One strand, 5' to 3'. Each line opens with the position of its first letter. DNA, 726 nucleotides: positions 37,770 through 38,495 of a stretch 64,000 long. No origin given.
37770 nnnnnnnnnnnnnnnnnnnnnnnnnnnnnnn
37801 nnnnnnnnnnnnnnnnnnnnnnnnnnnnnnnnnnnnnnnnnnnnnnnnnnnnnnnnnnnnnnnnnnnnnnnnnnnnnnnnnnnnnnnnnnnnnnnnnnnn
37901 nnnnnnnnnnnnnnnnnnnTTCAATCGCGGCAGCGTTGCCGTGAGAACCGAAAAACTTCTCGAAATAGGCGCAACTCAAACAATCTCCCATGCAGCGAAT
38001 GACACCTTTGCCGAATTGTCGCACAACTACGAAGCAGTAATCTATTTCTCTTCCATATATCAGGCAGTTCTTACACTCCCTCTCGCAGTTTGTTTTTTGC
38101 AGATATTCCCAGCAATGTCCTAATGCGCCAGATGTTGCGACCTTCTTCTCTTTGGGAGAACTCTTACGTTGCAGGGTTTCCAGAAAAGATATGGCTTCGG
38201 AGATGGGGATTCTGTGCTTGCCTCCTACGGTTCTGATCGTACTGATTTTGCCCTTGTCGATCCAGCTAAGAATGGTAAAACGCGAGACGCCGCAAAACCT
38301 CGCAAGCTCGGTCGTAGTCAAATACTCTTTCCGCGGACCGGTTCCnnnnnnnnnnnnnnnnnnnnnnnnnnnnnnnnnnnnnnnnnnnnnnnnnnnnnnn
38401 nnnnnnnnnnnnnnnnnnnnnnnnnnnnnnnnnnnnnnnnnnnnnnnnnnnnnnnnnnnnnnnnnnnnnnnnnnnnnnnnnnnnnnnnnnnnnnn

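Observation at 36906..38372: HTH + 8-Cys + nucleotidyltransferase + HEPN fusion at the island edge, divergent from the cluster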

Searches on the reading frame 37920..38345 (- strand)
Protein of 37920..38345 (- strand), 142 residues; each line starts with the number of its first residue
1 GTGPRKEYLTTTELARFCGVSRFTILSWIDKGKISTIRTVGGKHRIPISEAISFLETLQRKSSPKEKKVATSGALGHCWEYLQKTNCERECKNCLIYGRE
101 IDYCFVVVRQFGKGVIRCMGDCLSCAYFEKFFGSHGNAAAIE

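Call 17: find_homologous_proteins(query=A2, max_evalue=0.001)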
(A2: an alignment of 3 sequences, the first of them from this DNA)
Query A2 (3 sequences) (136 aa, profile of the alignment): 259 proteins with E <= 0.001 among 368 candidates; the best 120 are listed.
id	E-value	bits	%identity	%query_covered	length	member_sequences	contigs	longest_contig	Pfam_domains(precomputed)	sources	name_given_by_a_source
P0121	7.3e-77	274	72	99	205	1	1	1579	PF12728.14,PF00376.30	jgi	jgi:excisionase family DNA binding protein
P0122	4.9e-75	268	94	100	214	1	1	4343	PF12728.14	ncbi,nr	ncbi:MAG: excisionase family DNA-binding protein, partial [Desulfobacteraceae bacterium]|nr:excision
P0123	3.7e-73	262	72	97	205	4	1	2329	PF12728.14,PF00376.30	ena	-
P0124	7.0e-73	261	93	99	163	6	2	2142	PF12728.14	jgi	-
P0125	6.1e-72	258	60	97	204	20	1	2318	PF12728.14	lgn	-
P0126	1.7e-70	253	64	96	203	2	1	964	PF12728.14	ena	-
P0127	3.5e-70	252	64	96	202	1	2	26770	PF12728.14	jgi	-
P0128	3.6e-70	252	64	97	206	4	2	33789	PF12728.14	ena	-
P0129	7.3e-70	251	64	96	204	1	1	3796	PF12728.14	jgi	-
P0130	4.0e-69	249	62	99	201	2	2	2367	PF12728.14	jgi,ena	-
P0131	5.4e-69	248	66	96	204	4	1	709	PF12728.14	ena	-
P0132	7.2e-69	248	60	97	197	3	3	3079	PF12728.14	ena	-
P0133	2.0e-68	247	64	96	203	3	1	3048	PF12728.14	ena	-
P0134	2.8e-68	246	62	96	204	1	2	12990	PF12728.14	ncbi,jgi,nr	ncbi:MAG: helix-turn-helix domain-containing protein [Planctomycetes bacterium]|nr:helix-turn-helix 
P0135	6.1e-68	245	63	96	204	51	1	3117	PF12728.14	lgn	-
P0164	5.2e-65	236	67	97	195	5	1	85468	PF12728.14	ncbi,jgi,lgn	-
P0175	8.4e-64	232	64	99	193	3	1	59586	PF12728.14,PF00376.30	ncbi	-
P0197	2.6e-62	227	66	96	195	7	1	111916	PF12728.14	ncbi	ncbi:helix-turn-helix domain-containing protein [Planctomycetota bacterium]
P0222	1.7e-60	221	63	97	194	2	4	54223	PF12728.14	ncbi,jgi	ncbi:MAG: MerR family transcriptional regulator [Planctomycetota bacterium]|jgi:excisionase family D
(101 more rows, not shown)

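Call 20: find_related_loci(query=A2, collection=genome_contigs, flank=10000)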
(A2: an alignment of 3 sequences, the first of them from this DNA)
Query A2 (136 aa) in genome_contigs; peptide patterns used: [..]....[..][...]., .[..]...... (x = any residue, [..] = any of these).
64 stretches matched a pattern; 12 encode a relative of the query (tblastn E <= 1e-3); 10 distinct loci.
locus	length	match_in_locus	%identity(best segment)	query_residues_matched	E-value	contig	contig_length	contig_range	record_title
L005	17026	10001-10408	99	1-136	3e-93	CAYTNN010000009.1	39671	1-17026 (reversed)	MAG TPA_asm: uncultured Pirellulales bacterium isolate SRP178699_co2_413 genome assembly, contig: NODE_380_length_39671_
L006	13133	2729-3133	96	2-136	1e-90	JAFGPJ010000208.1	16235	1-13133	MAG: Sedimentisphaerales bacterium isolate Zod_Metabat.683 k87_4238707, whole genome shotgun sequence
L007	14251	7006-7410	96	2-136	4e-89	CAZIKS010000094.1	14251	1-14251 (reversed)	MAG TPA_asm: uncultured Pirellulales bacterium isolate SRP068000_co4_338 genome assembly, contig: NODE_5540_length_14251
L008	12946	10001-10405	93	1-135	1e-87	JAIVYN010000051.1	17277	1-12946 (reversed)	MAG: Candidatus Aegiribacteria sp. isolate SFP3_RS_05_5 NODE_735_length_17342_cov_6.749869, whole genome shotgun sequenc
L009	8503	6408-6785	64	5-135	1e-54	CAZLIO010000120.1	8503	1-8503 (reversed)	MAG TPA_asm: uncultured Pirellulales bacterium isolate SRP214966_co6_189 genome assembly, contig: NODE_5996_length_8503_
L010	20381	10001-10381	61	5-136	2e-54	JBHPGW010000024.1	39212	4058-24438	Planctomycetota bacterium isolate SAG AM-311-N14 NODE_24_length_39212_cov_25.011518, whole genome shotgun sequence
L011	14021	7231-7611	63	5-136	4e-54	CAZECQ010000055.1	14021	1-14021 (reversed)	MAG TPA_asm: uncultured Pirellulales bacterium isolate binchicken_co334_241 genome assembly, contig: NODE_7697_length_14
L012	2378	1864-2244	62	5-136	1e-53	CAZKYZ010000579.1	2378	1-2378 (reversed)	MAG TPA_asm: uncultured Desulfobacterales bacterium isolate binchicken_co86_18 genome assembly, contig: NODE_41238_lengt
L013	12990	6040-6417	62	5-135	2e-53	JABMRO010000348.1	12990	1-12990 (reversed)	MAG: Planctomycetota bacterium isolate bin.397 k141_3100121, whole genome shotgun sequence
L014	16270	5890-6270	59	5-136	2e-50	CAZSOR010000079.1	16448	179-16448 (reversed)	MAG TPA_asm: uncultured Pirellulales bacterium isolate binchicken_co262_305 genome assembly, contig: NODE_3795_length_16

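Call 56: predict_structure(alignment_id=A6)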
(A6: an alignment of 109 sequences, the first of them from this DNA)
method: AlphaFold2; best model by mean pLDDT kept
length: 142 residues; sequences in the alignment: 109
mean_pLDDT: 58.8   pTM: 0.43
mean pLDDT of the five models: 58.8, 56.2, 56.0, 55.1, 52.2
residues with pLDDT >= 90: 24; 70-90: 28; 50-70: 18; < 50: 72
segments of 3 or more residues with pLDDT < 50: 1-3, 63-87, 89-121, 134-142
pLDDT, mean of each block of 10 residues (from residue 1): 64 84 91 92 90 79 40 30 42 39 40 45 51 43 29
secondary structure, 60 per line:
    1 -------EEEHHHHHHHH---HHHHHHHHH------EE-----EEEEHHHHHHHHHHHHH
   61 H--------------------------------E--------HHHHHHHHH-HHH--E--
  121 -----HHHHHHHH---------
elements in order: E8-10 H11-18 H22-30 E44-47 H48-61 H103-111 H126-133

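Call 71: find_encoding_contigs(protein=P0123, flank=3000, max_places=4)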
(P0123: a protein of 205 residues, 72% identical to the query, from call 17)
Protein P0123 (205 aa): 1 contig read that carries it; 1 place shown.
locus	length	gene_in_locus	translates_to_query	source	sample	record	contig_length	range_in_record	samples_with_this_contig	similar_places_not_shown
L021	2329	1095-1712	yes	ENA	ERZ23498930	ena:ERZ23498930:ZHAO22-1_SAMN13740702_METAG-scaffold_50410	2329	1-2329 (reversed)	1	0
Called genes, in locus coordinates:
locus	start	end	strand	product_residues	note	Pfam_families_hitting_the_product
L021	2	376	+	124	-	?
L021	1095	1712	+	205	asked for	PF00376:MerR (weak), PF12728:HTH_17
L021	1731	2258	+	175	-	PF01946:Thi4, PF00890:FAD_binding_2, PF01266:DAO, PF01494:FAD_binding_3, PF03486:HI0933_like, PF12831:FAD_oxidored, PF13450:NAD_binding_8, PF13738:Pyr_redox_3, +2 more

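Call 72: find_encoding_contigs(protein=P0121, flank=3000, max_places=4)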
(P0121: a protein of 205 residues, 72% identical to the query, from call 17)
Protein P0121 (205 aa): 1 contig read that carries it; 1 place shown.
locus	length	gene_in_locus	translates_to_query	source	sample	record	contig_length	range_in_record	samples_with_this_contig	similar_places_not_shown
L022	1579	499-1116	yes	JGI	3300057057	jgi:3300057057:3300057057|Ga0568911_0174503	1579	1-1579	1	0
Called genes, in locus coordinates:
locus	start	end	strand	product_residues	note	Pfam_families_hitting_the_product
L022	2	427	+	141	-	?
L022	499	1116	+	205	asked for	PF00376:MerR (weak), PF12728:HTH_17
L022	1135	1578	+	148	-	?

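Call 74: find_encoding_contigs(protein=P0197, flank=10000, max_places=2)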
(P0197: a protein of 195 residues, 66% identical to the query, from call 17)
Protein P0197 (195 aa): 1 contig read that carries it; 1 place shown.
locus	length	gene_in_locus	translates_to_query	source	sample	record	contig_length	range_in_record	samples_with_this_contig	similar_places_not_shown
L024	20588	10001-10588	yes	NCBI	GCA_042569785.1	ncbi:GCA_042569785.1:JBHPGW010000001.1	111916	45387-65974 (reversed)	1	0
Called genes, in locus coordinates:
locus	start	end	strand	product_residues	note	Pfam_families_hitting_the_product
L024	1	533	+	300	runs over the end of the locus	PF00149:Metallophos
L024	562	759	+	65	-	-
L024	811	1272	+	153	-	PF02082:Rrf2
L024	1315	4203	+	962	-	PF00595:PDZ (weak), PF13180:PDZ_2, PF00595:PDZ (weak), PF13180:PDZ_2, PF17820:PDZ_6, PF03030:H_PPase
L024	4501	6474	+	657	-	PF02421:FeoB_N, PF01926:MMR_HSR1, PF07670:Gate, PF07664:FeoB_C, PF07670:Gate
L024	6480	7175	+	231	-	PF02742:Fe_dep_repr_C, PF04023:FeoA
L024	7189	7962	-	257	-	PF01578:Cytochrom_C_asm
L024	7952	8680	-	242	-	PF05140:ResB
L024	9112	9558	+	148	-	PF02082:Rrf2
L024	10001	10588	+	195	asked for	PF12728:HTH_17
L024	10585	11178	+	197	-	-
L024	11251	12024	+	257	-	PF04011:LemA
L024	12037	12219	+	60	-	PF26391:MamI (weak)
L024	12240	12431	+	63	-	PF26391:MamI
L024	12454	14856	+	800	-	PF00089:Trypsin, PF13365:Trypsin_2, PF00595:PDZ (faint), PF13180:PDZ_2, PF18509:MCR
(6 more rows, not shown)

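Call 75: find_encoding_contigs(protein=P0222, flank=10000, max_places=2)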
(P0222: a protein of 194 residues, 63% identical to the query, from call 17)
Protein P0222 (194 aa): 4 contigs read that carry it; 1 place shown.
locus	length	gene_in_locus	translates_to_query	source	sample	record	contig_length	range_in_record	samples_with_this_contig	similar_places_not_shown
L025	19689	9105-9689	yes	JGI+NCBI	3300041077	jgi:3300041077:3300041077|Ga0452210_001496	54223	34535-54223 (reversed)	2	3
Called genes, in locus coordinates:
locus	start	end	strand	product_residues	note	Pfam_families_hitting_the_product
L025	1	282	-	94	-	PF00135:COesterase, PF20434:BD-FAE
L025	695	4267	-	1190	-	PF00069:Pkinase, PF07714:PK_Tyr_Ser-Thr, PF03109:ABC1 (faint), PF13414:TPR_11 (faint), PF12895:ANAPC3 (faint), PF00515:TPR_1 (faint), PF25460:Beta-prop_Aladin (weak), PF13424:TPR_12, +15 more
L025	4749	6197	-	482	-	PF03572:Peptidase_S41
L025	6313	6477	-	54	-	-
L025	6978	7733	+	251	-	PF00989:PAS, PF13188:PAS_8, PF08448:PAS_4 (weak), PF13426:PAS_9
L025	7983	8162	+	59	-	PF11969:DcpS_C (weak), PF01230:HIT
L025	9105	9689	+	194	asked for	PF12728:HTH_17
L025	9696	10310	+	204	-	-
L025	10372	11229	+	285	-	PF04011:LemA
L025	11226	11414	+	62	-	PF26391:MamI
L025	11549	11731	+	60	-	PF26391:MamI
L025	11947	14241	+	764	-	PF00089:Trypsin, PF13365:Trypsin_2, PF00595:PDZ (weak), PF13180:PDZ_2, PF17820:PDZ_6 (weak)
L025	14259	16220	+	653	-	PF00089:Trypsin, PF00595:PDZ (faint), PF13365:Trypsin_2, PF13180:PDZ_2, PF17820:PDZ_6 (weak), PF18509:MCR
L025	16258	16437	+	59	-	-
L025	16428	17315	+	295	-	PF01545:Cation_efflux, PF16916:ZT_dimer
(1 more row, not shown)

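Call 76: search_protein_families(library=ncbifam, proteins=[P0197, P0222], max_evalue=1)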
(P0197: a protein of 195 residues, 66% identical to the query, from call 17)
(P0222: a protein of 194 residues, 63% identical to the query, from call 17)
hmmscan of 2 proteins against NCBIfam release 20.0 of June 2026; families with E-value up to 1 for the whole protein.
P0197 (195 aa): 5 families
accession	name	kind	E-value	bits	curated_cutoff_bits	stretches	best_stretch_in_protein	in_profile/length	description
TIGR01764.1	excise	domain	2.1e-06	28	28.8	1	22-70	1-48/49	excisionase family DNA-binding protein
NF033787.1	HTH_BldC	subfamily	2.2e-05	24.2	77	1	23-63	3-43/49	BldC family transcriptional regulator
NF040990.2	MamR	equivalog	0.0015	18.8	100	1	19-69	40-89/91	magnetosome protein MamR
NF033518.0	transpos_IS607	equivalog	0.0034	17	110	1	27-72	2-47/187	IS607 family transposase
NF033545.0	transpos_IS630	equivalog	0.14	11.6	100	1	22-72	12-68/299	IS630 family transposase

P0222 (194 aa): 9 families
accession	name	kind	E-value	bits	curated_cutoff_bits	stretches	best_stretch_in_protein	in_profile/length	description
TIGR01764.1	excise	domain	6.3e-11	42.5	28.8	1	25-66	2-42/49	excisionase family DNA-binding protein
NF033787.1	HTH_BldC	subfamily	8.2e-06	25.6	77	1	24-66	2-44/49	BldC family transcriptional regulator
NF033518.0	transpos_IS607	equivalog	0.0001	21.9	110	1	29-69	2-42/187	IS607 family transposase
NF040990.2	MamR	equivalog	0.00031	21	100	1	26-71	45-89/91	magnetosome protein MamR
NF033545.0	transpos_IS630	equivalog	0.0077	15.7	100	1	20-47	8-35/299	IS630 family transposase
NF009648.0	PRK13182.1-4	equivalog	0.025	14.6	170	1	26-63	2-39/184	chromosome-anchoring protein RacA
NF038310.1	lysogeny_AimR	equivalog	0.042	12.9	70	1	18-49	3-34/365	AimR family lysis-lysogeny pheromone receptor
NF011953.0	PRK15424.1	equivalog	0.075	11.6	703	1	15-50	501-536/538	propionate catabolism operon regulatory protein PrpR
NF009949.0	PRK13413.1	equivalog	0.11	12.2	272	1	10-51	160-199/203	master DNA invertase Mpi family serine-type recombinase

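Call 92: find_encoding_contigs(protein=P0164, flank=9000, max_places=1)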
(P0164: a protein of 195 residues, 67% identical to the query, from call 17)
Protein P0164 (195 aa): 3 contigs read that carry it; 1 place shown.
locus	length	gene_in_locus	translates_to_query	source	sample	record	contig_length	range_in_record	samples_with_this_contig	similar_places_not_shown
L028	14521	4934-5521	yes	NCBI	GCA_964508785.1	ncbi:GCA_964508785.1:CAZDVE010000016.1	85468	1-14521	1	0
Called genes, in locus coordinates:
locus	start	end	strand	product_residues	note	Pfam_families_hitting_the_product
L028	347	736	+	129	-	PF00392:GntR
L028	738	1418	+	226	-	PF12679:ABC2_membrane_2 (weak), PF13346:ABC2_membrane_5 (weak)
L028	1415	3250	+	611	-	-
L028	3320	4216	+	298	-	PF00005:ABC_tran, PF13304:AAA_21 (weak)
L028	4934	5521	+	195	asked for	PF12728:HTH_17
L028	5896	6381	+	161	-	PF02082:Rrf2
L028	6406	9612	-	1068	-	PF25596:CPSase_L_D1, PF02222:ATP-grasp, PF02786:CPSase_L_D2, PF02787:CPSase_L_D3, PF25596:CPSase_L_D1, PF02786:CPSase_L_D2, PF02222:ATP-grasp, PF02142:MGS, +7 more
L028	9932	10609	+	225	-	PF01066:CDP-OH_P_transf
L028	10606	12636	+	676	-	PF08450:SGL, PF13483:Lactamase_B_3, PF12706:Lactamase_B_2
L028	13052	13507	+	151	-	-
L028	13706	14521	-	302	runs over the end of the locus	-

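Call 93: find_encoding_contigs(protein=P0175, flank=9000, max_places=1)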
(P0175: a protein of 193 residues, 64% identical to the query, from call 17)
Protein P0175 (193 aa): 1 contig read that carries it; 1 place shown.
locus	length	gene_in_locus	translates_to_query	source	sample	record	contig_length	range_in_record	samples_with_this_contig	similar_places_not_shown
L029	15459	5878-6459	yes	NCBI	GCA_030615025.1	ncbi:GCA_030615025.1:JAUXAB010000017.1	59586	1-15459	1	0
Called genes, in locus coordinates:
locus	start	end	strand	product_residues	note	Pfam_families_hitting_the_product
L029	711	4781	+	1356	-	PF02838:Glyco_hydro_20b, PF00728:Glyco_hydro_20, PF00754:F5_F8_type_C, PF22633:F5_F8_type_C_2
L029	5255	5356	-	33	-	-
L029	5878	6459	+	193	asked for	PF00376:MerR (weak), PF12728:HTH_17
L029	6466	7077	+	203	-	-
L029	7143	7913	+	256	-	PF04011:LemA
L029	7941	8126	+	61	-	PF26391:MamI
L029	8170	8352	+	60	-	PF26391:MamI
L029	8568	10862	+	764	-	PF17820:PDZ_6 (faint), PF00089:Trypsin, PF13365:Trypsin_2, PF00595:PDZ (weak), PF13180:PDZ_2, PF12812:PDZ_1 (faint), PF13180:PDZ_2 (weak)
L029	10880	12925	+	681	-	PF00089:Trypsin, PF13365:Trypsin_2, PF00595:PDZ (faint), PF13180:PDZ_2, PF17820:PDZ_6 (faint), PF18509:MCR (weak)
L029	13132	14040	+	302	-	PF01545:Cation_efflux, PF16916:ZT_dimer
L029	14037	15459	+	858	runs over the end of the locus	PF13365:Trypsin_2, PF13180:PDZ_2, PF17820:PDZ_6, PF03600:CitMHS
